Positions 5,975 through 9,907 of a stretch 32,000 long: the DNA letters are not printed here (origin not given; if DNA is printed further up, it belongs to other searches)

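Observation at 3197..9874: Fur-box-fronted module of a giant TonB-dependent receptor, a Cys-free TbpB-fold secreted protein and Slam: a candidate Slam-dependent hemophore-type uptake system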

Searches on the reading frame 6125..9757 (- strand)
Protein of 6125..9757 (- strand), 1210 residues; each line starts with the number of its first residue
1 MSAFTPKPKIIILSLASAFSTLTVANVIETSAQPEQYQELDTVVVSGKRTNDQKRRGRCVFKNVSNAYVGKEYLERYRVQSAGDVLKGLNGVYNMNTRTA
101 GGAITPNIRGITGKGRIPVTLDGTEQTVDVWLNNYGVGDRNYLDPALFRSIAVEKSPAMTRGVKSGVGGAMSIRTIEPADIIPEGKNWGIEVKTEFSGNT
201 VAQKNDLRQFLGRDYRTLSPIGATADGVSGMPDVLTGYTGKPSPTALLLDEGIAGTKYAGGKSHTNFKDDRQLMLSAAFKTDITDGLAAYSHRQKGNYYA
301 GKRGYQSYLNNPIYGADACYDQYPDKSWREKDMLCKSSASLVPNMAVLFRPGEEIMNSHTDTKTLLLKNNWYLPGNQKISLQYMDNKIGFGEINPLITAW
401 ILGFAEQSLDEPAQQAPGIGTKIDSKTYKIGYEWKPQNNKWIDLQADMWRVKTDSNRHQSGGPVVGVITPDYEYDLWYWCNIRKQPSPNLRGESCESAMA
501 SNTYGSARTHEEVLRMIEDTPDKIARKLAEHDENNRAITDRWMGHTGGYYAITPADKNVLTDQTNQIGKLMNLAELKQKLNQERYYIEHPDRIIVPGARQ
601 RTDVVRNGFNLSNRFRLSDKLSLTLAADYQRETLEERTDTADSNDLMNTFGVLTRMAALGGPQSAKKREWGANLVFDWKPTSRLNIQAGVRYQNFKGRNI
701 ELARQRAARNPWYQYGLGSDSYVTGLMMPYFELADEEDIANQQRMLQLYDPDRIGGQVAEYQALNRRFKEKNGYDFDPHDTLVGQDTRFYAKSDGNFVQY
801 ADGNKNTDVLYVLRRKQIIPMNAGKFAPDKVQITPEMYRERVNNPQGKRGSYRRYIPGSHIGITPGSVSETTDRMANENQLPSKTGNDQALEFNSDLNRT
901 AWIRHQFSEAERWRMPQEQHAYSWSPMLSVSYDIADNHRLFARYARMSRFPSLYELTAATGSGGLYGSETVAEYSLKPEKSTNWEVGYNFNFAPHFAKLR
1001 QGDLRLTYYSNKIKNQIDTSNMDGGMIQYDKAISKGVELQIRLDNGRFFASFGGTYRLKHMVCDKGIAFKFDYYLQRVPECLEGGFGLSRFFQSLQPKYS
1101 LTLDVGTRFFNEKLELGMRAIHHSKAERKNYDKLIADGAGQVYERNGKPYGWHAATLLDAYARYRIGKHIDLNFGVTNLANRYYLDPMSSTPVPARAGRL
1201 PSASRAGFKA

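Call 3: search_protein_families(library=pfam, proteins=[window:6125-9757:-], max_evalue=0.01)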
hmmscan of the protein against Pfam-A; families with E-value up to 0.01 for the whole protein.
window:6125-9757:- (1210 aa): 4 families
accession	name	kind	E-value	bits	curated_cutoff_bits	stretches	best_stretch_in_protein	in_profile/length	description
PF00593.30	TonB_dep_Rec_b-barrel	-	6.1e-32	112.5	27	1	920-1179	213-436/436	TonB dependent receptor-like, beta-barrel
PF07715.20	Plug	-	9.4e-11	42.6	23.9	1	68-169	11-106/107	TonB-dependent Receptor Plug Domain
PF14905.12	OMP_b-brl_3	-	2.4e-05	24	27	1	918-1020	153-249/408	Outer membrane protein beta-barrel family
PF24604.1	B-barrel_PelB_C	-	0.0039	17.2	31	0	597-633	81-117/309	PelB, C-terminal beta barrel domain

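Call 4: search_protein_families(library=ncbifam, proteins=[window:6125-9757:-], max_evalue=0.01)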
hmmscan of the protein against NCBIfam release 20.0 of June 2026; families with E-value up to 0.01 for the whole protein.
window:6125-9757:- (1210 aa): 9 families
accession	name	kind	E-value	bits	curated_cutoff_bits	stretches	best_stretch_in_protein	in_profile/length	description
TIGR01785.1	TonB-hemin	subfamily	5.1e-62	210.3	316.85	3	572-1192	281-662/677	TonB-dependent heme/hemoglobin receptor family protein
TIGR01786.1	TonB-hemlactrns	subfamily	1.1e-51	176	323.75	2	911-1189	421-691/719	TonB-dependent hemoglobin/transferrin/lactoferrin family receptor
TIGR01776.1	TonB-tbp-lbp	subfamily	5.9e-17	60.9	468.8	2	11-199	20-212/946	lactoferrin/transferrin family TonB-dependent receptor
TIGR01783.1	TonB-siderophor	subfamily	2.1e-16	59.7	223.5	2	914-1042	398-510/649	TonB-dependent siderophore receptor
NF007926.1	PRK10641.1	equivalog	3e-08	32.7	836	1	927-1048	394-498/617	TonB-dependent vitamin B12 receptor BtuB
NF010048.1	PRK13524.1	subfamily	6.9e-06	24.8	493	1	919-1022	462-568/744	FepA family TonB-dependent siderophore receptor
TIGR01782.1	TonB-Xanth-Caul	subfamily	1.5e-05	23.5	310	0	1141-1182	796-837/868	TonB-dependent receptor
NF010051.0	PRK13528.1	subfamily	2.4e-05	22.8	583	1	917-1021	450-557/727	FepA family TonB-dependent siderophore receptor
NF010011.0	PRK13484.1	equivalog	0.00098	17.5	1197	0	919-1014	412-506/682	IreA family TonB-dependent siderophore receptor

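Call 7: search_solved_structures(query=window:6125-9757:-, max_evalue=0.001)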
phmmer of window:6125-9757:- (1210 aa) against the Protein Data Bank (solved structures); distinct sequences matched with E-value up to 0.001: 4.
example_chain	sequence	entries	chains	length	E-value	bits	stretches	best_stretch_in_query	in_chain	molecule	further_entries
8the_A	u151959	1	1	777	8.3e-17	63.5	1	70-197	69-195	Heme/hemoglobin uptake outer membrane receptor PhuR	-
9dhe_A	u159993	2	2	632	0.00012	23.2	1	76-192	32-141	TonB-dependent receptor | Outer membrane heme/hemoglobin receptor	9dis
9dir_B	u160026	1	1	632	0.00014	22.9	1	76-192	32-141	Outer membrane heme/hemoglobin receptor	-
3fhh_A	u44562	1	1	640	0.00017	22.7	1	76-192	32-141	Outer membrane heme receptor ShuA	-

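Call 46: find_homologous_proteins(query=window:6125-9757:-, max_evalue=1e-10)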
Query window:6125-9757:- (1210 aa): 425 proteins with E <= 1e-10 among 8000 candidates; the best 120 are listed.
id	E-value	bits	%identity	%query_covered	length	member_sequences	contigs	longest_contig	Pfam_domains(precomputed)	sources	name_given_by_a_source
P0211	0.0e+0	2771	99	99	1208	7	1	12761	PF07715.21,PF00593.31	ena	-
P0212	0.0e+0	2590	93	99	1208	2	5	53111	PF07715.21,PF00593.31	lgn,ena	-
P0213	0.0e+0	2580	93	99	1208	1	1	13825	PF07715.21,PF00593.31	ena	-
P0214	0.0e+0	2576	92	99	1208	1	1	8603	PF07715.21,PF00593.31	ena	-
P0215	0.0e+0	2573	93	99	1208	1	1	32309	PF07715.21,PF00593.31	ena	-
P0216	0.0e+0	2555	91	99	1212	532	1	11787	PF07715.21,PF00593.31,PF14905.13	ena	-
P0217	0.0e+0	2551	91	99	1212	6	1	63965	PF07715.21,PF00593.31,PF14905.13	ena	-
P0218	0.0e+0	2540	90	100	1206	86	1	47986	PF07715.21,PF00593.31,PF14905.13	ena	-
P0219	0.0e+0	2535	90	100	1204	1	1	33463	PF07715.21,PF00593.31,PF14905.13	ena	-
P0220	0.0e+0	2531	91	99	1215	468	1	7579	PF07715.21,PF00593.31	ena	-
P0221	0.0e+0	2531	91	99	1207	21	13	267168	PF07715.21,PF00593.31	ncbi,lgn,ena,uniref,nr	ncbi:TonB-dependent receptor TdfG [Neisseria subflava]|uniref:TonB-dependent receptor TdfG n=1 Tax=N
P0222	0.0e+0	2531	91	99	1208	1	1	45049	PF07715.21,PF00593.31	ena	-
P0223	0.0e+0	2529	90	100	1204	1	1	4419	PF07715.21,PF00593.31,PF14905.13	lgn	-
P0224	0.0e+0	2529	90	100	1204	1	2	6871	PF07715.21,PF00593.31,PF14905.13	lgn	-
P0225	0.0e+0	2529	90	100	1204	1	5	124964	PF07715.21,PF00593.31,PF14905.13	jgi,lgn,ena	-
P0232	0.0e+0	2515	90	99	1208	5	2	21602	PF07715.21,PF00593.31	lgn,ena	-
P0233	0.0e+0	2513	90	99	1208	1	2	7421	PF07715.21,PF00593.31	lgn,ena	-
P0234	0.0e+0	2505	90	99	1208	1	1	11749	PF07715.21,PF00593.31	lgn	-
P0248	0.0e+0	2448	88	99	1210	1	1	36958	PF07715.21,PF00593.31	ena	-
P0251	0.0e+0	2437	88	99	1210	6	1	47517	PF07715.21,PF00593.31,PF14905.13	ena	-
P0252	0.0e+0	2435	88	99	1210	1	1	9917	PF07715.21,PF00593.31,PF14905.13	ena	-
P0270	0.0e+0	2347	84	99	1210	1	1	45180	PF07715.21,PF00593.31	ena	-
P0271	0.0e+0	2344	84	99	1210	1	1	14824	PF07715.21,PF00593.31,PF14905.13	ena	-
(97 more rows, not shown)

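Call 78: predict_structure(alignment_id=A5)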
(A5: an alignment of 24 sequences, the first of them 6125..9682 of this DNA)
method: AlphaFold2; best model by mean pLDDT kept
length: 1185 residues; sequences in the alignment: 24
mean_pLDDT: 51.9   pTM: 0.51
mean pLDDT of the five models: 51.9, 48.8, 46.7, 43.3, 41.7
residues with pLDDT >= 90: 0; 70-90: 302; 50-70: 317; < 50: 566
segments of 3 or more residues with pLDDT < 50: 1-156, 170-245, 271-293, 303-305, 307-333, 367-394, 434-449, 478-545, 556-573, 615-636, 691-694, 706-708, 809-811, 848-873, 935-947, 995-1000, 1063-1069, 1119-1127, 1143-1185
pLDDT, mean of each block of 10 residues (from residue 1): 26 25 24 22 22 22 22 22 24 28 29 23 23 21 29 48 57 31 25 22 27 31 25 25 51 73 68 38 33 55 50 35 34 57 81 82 55 39 36 56 83 73 76 42 37 54 58 57 38 42 43 36 35 39 49 48 33 59 81 74 79 45 32 53 82 64 83 73 60 54 57 67 64 73 70 58 72 71 72 51 51 61 72 58 55 42 45 56 63 78 82 82 66 44 41 77 82 76 84 51 75 81 79 76 55 63 50 73 73 72 61 53 48 61 41 37 26 25 21
secondary structure, 60 per line:
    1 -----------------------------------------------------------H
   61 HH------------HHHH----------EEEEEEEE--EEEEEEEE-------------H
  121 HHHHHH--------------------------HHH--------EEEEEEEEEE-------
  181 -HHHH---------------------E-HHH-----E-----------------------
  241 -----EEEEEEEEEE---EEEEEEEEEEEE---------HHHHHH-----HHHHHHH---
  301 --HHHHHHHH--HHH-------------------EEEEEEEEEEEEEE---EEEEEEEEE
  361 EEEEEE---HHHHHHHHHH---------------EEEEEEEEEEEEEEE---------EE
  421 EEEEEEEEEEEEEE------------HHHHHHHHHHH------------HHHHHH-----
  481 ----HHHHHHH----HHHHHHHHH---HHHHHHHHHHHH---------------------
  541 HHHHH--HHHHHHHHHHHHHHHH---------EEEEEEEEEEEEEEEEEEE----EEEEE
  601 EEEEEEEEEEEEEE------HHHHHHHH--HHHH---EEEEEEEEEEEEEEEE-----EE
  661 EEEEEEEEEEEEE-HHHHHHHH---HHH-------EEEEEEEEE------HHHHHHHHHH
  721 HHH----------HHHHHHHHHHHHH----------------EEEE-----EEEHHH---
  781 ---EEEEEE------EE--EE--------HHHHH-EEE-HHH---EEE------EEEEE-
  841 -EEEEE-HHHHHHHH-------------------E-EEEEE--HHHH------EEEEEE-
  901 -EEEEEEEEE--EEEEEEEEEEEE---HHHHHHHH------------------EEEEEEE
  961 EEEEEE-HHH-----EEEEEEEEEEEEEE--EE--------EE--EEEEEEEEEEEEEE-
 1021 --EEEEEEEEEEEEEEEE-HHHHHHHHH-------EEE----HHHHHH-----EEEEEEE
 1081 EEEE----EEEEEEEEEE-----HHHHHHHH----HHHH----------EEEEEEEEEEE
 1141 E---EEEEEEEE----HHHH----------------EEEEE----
elements in order (helices of 4 or more, strands of 3 or more residues): H75-78 E89-96 E99-106 H120-126 E164-173 H182-185 E246-255 E259-270 H280-285 H291-297 H303-310 E335-348 E352-366 H370-379 E395-409 E419-434 H447-457 H470-475 H485-491 H496-504 H508-519 H541-545 H548-563 E573-591 E596-614 H621-628 H631-634 E638-653 E659-673 H675-682 E696-704 H711-723 H734-746 E763-766 E772-774 E784-789 H810-814 E816-818 E826-828 E835-839 E842-846 H848-855 E877-881 H884-887 E894-899 E902-910 E913-924 H928-935 E954-966 E976-989 E1006-1019 E1023-1038 H1040-1048 E1056-1058 H1063-1068 E1074-1084 E1089-1098 H1104-1111 H1116-1119 E1130-1141 E1145-1152 H1157-1160 E1177-1181

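Call 79: search_solved_structures(query=A5, max_evalue=0.001, show_alignments=0)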
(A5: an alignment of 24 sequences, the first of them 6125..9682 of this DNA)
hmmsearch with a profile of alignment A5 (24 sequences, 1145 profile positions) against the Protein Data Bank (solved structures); distinct sequences matched with E-value up to 0.001: 20.
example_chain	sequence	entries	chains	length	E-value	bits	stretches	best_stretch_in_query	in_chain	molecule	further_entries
5c58_A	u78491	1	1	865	2.9e-23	84.9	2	40-201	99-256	HasR protein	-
3ddr_A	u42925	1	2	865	3.9e-23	84.5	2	40-201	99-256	HasR protein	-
3csl_A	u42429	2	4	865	4.2e-23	84.3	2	40-201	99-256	HasR protein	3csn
8the_A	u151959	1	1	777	5.2e-20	74.1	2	71-199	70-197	Heme/hemoglobin uptake outer membrane receptor PhuR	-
3fhh_A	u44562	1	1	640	3e-07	31.8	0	79-192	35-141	Outer membrane heme receptor ShuA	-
9dhe_A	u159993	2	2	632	5e-07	31.1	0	79-192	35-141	TonB-dependent receptor | Outer membrane heme/hemoglobin receptor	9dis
9dir_B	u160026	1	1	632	5.6e-07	30.9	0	79-192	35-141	Outer membrane heme/hemoglobin receptor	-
9clm_A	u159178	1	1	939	2.7e-06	28.7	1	4-200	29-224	Transferrin Binding Protein A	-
3v89_A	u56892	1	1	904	0.00011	23.4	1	25-200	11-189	Transferrin-binding protein A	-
3v8x_A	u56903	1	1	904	0.00011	23.4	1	25-200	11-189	Transferrin-binding protein 1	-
9yz4_A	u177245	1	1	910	0.00042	21.4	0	27-200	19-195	Transferrin-binding protein A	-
5fok_A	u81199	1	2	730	0.00059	20.9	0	1073-1145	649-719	IRON TRANSPORT OUTER MEMBRANE RECEPTOR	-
5mzs_A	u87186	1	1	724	0.0006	20.9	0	851-957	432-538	Ferric enterobactin receptor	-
6r1f_A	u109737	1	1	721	0.00062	20.8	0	851-957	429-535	Ferric enterobactin receptor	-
6i2j_A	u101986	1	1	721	0.00063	20.8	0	851-957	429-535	Ferric enterobactin receptor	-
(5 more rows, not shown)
